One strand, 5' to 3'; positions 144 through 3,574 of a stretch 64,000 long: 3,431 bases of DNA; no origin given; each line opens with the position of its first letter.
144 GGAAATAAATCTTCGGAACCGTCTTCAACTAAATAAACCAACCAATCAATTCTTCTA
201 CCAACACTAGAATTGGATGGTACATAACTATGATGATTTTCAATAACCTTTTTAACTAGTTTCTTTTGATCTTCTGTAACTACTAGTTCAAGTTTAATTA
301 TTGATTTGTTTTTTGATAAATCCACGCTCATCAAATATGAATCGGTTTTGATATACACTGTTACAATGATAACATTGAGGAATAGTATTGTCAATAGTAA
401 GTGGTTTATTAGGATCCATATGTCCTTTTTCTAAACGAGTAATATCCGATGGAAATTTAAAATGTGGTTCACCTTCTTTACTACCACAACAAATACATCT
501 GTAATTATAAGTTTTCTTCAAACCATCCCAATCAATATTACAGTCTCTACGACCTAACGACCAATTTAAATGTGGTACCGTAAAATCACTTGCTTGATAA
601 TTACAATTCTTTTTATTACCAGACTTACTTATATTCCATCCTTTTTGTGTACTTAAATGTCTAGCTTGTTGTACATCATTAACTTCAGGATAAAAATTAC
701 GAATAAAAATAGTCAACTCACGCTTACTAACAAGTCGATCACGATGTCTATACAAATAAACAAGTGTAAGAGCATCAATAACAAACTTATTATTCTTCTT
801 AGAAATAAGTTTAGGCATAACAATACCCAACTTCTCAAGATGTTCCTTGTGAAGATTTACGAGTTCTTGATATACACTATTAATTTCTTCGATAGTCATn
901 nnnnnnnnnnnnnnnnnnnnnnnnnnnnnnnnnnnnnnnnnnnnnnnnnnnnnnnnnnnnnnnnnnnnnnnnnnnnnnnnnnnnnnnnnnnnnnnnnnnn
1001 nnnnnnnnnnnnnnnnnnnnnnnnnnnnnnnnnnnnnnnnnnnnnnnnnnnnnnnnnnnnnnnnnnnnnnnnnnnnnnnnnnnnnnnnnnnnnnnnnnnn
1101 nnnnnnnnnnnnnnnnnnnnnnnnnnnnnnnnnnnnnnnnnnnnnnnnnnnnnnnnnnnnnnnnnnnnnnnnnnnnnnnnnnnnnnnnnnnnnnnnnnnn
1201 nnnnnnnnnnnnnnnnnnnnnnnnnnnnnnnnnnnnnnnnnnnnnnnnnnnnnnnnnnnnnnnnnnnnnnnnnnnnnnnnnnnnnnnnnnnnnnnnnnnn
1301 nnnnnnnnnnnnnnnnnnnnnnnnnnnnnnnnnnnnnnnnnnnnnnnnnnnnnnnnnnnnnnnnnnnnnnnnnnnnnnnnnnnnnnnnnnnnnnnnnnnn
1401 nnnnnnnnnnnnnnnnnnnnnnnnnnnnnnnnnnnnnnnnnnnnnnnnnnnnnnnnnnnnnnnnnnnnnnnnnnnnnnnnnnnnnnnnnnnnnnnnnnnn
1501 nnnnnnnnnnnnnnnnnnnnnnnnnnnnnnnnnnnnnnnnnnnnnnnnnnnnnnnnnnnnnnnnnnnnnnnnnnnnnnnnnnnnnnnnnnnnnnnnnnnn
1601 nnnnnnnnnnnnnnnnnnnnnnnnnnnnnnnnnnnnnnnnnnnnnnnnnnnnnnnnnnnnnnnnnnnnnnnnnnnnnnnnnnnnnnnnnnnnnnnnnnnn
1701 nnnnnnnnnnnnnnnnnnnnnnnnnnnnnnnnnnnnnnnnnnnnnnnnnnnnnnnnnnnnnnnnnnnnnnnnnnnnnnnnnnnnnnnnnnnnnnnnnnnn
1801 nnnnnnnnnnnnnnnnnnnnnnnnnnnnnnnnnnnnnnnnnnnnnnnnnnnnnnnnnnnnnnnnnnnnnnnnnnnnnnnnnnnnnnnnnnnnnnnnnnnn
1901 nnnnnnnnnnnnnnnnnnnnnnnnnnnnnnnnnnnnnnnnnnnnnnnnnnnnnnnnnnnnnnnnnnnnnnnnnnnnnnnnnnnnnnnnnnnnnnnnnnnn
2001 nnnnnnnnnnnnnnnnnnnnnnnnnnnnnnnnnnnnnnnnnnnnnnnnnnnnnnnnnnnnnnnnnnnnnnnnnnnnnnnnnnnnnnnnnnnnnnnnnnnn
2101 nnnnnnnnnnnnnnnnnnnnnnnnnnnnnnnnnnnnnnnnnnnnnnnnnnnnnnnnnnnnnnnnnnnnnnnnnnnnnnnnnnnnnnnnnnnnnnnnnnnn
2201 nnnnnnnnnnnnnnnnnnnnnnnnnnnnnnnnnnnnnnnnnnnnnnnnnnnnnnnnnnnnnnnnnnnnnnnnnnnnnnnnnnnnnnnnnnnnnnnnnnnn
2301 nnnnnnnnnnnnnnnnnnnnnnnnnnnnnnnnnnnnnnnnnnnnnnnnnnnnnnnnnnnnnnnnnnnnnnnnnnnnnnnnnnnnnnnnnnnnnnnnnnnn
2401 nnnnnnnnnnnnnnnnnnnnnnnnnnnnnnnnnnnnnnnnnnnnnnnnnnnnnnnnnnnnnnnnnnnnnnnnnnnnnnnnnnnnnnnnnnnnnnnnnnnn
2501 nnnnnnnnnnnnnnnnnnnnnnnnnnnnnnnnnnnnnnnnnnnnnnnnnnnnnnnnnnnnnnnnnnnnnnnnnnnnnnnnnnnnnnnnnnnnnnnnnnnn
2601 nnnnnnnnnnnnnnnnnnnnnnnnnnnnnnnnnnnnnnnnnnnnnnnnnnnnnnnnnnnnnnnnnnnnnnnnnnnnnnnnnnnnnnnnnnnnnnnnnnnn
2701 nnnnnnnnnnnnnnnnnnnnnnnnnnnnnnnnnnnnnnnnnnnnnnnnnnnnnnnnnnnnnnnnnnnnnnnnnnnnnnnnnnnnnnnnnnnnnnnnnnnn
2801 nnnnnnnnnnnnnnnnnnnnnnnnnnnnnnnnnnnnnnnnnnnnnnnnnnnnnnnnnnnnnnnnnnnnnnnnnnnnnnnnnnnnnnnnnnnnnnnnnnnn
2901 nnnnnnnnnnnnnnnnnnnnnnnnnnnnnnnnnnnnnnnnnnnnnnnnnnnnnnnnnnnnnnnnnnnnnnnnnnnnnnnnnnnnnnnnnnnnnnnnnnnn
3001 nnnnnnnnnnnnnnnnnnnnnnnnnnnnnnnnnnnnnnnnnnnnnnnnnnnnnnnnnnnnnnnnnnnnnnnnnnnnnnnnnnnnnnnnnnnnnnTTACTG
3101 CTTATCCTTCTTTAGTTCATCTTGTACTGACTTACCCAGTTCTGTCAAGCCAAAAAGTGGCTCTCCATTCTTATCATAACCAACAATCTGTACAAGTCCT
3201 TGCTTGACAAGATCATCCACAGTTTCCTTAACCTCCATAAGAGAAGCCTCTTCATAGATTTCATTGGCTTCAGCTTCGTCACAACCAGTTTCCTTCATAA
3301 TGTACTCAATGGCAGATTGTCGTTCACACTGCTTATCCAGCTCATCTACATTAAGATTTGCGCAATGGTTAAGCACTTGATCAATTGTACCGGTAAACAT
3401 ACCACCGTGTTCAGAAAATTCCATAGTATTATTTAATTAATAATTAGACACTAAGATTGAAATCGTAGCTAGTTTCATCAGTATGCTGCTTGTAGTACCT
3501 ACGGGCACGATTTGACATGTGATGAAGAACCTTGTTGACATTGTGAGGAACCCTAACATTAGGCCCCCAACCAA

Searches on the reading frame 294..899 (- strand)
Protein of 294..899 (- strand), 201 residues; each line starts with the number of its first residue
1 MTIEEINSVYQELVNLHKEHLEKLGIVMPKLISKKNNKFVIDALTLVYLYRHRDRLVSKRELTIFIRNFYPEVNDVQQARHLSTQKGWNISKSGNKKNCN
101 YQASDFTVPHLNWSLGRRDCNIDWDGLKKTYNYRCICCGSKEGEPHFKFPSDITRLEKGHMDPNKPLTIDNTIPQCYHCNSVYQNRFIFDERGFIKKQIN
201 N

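Call 12: search_protein_families(library=pfam, proteins=[window:294-899:-], max_evalue=0.01)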
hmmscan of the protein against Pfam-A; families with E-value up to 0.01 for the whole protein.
window:294-899:- (201 aa): 1 family
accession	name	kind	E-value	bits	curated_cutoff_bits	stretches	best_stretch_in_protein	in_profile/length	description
PF01844.29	HNH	-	0.009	16.6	21.4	0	135-184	1-45/47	HNH endonuclease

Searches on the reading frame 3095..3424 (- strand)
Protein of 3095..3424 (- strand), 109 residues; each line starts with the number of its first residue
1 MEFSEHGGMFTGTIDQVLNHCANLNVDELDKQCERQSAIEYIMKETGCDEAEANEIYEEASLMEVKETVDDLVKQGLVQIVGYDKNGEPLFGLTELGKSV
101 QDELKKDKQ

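Call 12: search_protein_families(library=pfam, proteins=[window:3095-3424:-], max_evalue=0.01)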
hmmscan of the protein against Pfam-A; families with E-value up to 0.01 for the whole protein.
window:3095-3424:- (109 aa): 1 family
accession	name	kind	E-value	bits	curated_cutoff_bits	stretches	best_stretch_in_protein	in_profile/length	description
PF16339.10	DUF4969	-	0.0065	17.3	31.4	0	41-75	15-49/79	Domain of unknown function (DUF4969)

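Call 31: find_homologous_proteins(query=window:3095-3424:-)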
Query window:3095-3424:- (109 aa): 8 proteins with E <= 0.001 among 11 candidates. Only proteins of 59 to 191 residues were searched: fused or split forms outside these lengths cannot appear, so this answer is no evidence that the protein stands alone or is whole; find_related_loci, which searches DNA, has no such limit.
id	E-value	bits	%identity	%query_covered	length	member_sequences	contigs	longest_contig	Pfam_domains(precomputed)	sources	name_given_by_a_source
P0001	1.6e-63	229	98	100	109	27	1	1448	-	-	-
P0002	1.1e-40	156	65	98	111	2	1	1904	-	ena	-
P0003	7.8e-38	147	64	99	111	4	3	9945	-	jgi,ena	jgi:DNA-binding MarR family transcriptional regulator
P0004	3.3e-37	145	61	99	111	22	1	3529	-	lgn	-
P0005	1.8e-32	129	57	90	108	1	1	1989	-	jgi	jgi:predicted transcriptional regulator with HTH domain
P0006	3.5e-30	122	57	93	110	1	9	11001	-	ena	-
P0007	1.6e-26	110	52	90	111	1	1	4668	-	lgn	-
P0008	4.7e-26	109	52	90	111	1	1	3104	-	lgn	-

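Call 32: find_encoding_contigs(protein=P0003, flank=10000, max_places=4)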
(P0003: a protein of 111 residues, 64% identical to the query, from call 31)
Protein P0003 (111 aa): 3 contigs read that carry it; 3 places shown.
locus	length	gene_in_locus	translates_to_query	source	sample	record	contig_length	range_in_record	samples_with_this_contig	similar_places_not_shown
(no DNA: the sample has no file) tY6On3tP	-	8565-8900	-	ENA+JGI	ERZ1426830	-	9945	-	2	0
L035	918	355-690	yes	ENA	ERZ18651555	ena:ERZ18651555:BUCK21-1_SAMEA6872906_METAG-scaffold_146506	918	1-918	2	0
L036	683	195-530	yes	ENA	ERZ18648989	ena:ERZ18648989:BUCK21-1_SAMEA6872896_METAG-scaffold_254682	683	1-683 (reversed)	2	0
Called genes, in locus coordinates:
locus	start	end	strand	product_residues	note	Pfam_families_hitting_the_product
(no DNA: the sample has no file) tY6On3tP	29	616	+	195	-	-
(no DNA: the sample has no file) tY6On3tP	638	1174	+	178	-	PF15891:Nuc_deoxyri_tr2 (faint)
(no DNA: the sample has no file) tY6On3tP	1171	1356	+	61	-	-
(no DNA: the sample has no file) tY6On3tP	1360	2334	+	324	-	PF00478:IMPDH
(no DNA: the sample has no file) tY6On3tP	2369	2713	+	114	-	-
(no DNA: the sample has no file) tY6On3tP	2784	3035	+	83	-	-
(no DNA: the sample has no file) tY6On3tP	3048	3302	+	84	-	-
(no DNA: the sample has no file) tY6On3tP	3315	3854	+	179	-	PF00588:SpoU_methylase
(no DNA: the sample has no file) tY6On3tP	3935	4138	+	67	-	-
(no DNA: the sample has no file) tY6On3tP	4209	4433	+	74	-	-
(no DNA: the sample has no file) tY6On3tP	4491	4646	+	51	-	-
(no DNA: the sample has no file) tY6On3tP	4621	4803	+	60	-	-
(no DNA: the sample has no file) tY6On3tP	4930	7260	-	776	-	PF01833:TIG, PF20144:TIG_SUH (faint), PF01833:TIG (weak)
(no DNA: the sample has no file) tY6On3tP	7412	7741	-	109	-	-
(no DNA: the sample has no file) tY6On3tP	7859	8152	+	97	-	-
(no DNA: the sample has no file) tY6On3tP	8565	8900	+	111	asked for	-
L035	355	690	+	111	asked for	-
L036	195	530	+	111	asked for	-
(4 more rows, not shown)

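Call 33: find_encoding_contigs(protein=P0006, flank=10000, max_places=4)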
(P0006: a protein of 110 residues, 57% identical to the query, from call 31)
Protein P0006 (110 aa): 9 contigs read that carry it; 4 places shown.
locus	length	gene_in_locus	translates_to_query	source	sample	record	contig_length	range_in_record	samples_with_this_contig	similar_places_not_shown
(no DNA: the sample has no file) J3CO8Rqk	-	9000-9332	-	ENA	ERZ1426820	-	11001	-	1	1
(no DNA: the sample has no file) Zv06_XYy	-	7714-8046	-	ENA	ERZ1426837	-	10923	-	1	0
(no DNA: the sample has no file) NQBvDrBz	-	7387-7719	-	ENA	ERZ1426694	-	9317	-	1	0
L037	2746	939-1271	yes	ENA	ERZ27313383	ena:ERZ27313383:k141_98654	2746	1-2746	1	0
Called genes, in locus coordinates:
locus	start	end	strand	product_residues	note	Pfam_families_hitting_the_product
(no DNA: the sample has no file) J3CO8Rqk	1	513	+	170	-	?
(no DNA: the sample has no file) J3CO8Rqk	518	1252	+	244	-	-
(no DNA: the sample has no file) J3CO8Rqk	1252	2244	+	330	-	PF14284:PcfJ (weak)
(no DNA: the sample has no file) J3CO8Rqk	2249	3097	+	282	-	-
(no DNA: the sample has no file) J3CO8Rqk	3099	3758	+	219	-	-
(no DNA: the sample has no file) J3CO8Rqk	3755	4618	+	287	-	-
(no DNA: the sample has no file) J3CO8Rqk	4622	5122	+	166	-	-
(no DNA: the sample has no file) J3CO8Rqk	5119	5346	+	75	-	-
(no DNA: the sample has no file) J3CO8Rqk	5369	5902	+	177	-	-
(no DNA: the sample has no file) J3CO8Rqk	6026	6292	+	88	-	-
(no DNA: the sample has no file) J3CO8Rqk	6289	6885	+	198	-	PF13578:Methyltransf_24 (weak)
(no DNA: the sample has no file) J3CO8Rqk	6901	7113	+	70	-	-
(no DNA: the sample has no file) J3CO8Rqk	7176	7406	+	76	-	-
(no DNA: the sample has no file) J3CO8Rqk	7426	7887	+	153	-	-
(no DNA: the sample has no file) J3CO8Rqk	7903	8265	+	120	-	PF19174:DUF5856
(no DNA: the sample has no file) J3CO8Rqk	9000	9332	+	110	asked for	-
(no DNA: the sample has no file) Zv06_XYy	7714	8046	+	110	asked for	-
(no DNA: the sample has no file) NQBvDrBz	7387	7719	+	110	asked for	-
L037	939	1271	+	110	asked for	-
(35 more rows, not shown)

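Call 34: find_encoding_contigs(protein=P0004, flank=10000, max_places=3)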
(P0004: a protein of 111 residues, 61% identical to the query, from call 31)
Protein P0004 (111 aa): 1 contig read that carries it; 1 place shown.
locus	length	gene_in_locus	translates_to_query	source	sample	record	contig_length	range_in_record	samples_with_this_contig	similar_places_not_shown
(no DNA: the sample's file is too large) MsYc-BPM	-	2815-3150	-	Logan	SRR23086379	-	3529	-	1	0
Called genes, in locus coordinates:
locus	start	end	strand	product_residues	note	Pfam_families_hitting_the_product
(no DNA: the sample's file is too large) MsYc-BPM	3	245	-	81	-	?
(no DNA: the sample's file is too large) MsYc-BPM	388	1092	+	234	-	PF00149:Metallophos, PF12850:Metallophos_2 (faint)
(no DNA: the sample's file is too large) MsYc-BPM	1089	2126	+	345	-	PF13528:Glyco_trans_1_3, PF04101:Glyco_tran_28_C (weak)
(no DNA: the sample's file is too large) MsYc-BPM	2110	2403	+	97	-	-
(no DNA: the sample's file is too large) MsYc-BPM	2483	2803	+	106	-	-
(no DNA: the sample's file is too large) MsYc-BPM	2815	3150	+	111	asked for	-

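Call 35: find_encoding_contigs(protein=P0002, flank=10000, max_places=3)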
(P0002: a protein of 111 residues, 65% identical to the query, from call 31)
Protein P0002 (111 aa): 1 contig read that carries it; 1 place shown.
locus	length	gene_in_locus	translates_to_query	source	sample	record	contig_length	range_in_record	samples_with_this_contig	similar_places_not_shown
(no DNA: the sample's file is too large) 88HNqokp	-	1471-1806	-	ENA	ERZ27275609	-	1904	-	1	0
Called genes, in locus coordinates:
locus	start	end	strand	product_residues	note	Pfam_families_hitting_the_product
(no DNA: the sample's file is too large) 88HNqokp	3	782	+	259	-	?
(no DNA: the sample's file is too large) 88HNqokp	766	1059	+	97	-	-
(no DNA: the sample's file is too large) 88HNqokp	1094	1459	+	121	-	-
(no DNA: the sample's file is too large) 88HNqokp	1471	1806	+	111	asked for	-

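Call 44: find_encoding_contigs(protein=P0005, flank=10000, max_places=3)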
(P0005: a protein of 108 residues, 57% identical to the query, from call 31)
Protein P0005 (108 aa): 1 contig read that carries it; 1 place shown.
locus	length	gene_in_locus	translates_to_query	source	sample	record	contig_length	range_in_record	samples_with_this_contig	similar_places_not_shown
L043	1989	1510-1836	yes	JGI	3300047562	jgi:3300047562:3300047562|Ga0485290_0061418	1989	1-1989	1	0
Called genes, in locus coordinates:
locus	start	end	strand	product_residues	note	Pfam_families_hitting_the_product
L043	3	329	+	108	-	?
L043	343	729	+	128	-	-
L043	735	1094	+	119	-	-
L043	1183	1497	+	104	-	-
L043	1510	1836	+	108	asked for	-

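Call 45: find_encoding_contigs(protein=P0007, flank=10000, max_places=3)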
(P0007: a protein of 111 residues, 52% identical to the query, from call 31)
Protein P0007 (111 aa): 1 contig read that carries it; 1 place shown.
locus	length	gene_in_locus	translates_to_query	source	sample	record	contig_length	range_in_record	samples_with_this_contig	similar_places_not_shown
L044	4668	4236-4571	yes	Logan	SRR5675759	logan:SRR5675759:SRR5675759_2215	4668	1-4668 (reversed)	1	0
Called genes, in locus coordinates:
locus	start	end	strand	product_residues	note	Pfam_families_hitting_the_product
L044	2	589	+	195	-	?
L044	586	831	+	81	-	-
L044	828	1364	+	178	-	-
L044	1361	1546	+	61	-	-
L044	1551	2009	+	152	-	-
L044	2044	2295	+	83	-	-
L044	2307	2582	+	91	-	-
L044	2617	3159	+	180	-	PF00588:SpoU_methylase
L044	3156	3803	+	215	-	-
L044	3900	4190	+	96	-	-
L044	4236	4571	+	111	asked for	-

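Call 46: find_encoding_contigs(protein=P0008, flank=10000, max_places=3)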
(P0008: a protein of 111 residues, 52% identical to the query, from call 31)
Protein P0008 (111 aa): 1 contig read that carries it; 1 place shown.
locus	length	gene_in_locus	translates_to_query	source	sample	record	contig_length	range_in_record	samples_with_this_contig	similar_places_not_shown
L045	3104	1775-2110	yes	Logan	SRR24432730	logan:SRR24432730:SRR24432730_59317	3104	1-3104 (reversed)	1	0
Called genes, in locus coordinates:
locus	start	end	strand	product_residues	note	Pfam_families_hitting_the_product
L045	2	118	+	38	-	?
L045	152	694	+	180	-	PF00588:SpoU_methylase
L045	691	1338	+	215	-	-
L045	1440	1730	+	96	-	-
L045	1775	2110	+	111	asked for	-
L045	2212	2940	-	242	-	-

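Call 93: list_cluster_members(proteins=[P0004, P0002, P0003, P0007, P0008, P0005])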
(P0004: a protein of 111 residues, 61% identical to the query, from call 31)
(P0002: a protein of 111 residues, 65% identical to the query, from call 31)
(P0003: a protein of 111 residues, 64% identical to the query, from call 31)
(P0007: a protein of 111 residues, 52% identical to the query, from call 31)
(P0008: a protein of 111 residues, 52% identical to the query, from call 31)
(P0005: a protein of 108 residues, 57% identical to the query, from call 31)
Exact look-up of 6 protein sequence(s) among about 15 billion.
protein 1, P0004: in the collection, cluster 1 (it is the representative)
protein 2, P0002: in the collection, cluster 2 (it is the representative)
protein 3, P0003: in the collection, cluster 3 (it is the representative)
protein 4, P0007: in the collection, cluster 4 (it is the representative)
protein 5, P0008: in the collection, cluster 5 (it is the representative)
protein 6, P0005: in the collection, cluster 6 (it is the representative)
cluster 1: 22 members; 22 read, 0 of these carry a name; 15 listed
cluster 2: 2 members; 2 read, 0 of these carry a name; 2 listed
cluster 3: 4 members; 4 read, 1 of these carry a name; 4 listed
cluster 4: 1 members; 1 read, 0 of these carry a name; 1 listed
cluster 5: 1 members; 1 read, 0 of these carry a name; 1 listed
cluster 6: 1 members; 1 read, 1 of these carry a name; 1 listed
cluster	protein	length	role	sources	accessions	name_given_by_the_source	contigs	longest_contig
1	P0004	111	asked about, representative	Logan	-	-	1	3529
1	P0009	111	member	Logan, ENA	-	-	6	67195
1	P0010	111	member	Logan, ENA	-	-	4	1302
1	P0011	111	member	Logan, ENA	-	-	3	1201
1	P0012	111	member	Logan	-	-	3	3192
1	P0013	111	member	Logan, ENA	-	-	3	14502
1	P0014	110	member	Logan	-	-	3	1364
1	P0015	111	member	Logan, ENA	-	-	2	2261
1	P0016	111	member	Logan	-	-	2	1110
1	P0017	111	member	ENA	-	-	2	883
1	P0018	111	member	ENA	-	-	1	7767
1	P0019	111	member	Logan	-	-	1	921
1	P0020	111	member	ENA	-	-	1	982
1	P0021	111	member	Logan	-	-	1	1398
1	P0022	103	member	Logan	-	-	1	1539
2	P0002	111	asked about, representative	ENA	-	-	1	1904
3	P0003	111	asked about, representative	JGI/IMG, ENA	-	DNA-binding MarR family transcriptional regulator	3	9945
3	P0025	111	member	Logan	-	-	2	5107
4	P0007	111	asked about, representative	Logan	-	-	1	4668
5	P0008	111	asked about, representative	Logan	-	-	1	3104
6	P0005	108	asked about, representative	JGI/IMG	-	predicted transcriptional regulator with HTH domain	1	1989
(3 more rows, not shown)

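Call 94: find_encoding_contigs(protein=P0009, flank=6000, max_places=4)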
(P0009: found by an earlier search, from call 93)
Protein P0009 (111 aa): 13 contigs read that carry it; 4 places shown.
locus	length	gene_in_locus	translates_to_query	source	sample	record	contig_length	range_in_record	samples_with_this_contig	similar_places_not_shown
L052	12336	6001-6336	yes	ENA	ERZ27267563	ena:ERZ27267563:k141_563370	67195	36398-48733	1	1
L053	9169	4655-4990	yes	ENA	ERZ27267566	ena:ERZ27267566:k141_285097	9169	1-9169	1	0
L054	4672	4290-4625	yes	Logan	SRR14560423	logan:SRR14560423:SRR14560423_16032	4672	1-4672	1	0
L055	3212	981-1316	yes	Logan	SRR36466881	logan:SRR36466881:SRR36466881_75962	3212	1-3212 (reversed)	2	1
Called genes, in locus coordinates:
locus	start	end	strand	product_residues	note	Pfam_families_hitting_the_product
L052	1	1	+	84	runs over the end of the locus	-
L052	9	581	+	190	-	PF00588:SpoU_methylase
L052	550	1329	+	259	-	-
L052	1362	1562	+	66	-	-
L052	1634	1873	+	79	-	-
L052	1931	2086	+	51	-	-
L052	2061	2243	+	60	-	-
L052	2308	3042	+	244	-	-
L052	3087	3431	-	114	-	-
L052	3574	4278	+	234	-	PF00149:Metallophos, PF12850:Metallophos_2 (faint)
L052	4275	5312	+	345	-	PF13528:Glyco_trans_1_3, PF04101:Glyco_tran_28_C (weak)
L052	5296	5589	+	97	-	-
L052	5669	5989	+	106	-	-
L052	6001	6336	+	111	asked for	-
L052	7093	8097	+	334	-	-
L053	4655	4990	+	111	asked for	-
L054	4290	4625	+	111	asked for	-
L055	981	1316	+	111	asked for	-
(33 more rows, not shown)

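Call 95: find_encoding_contigs(protein=P0025, flank=6000, max_places=3)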
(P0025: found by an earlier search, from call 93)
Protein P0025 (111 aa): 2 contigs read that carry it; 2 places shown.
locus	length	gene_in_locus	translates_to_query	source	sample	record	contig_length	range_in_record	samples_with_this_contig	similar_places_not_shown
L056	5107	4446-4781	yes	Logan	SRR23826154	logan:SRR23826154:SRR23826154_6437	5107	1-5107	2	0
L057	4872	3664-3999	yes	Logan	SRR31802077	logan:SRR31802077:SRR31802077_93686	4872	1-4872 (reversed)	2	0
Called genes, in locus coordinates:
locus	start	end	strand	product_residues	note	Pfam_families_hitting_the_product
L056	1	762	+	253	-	?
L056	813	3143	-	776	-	PF01833:TIG, PF20144:TIG_SUH (faint), PF01833:TIG (weak)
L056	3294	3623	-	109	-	-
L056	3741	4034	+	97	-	-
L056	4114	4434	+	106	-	-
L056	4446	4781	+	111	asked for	-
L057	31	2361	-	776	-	PF01833:TIG, PF20144:TIG_SUH (faint), PF01833:TIG (weak)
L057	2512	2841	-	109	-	-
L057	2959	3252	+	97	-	-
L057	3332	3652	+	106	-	-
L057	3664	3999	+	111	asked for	-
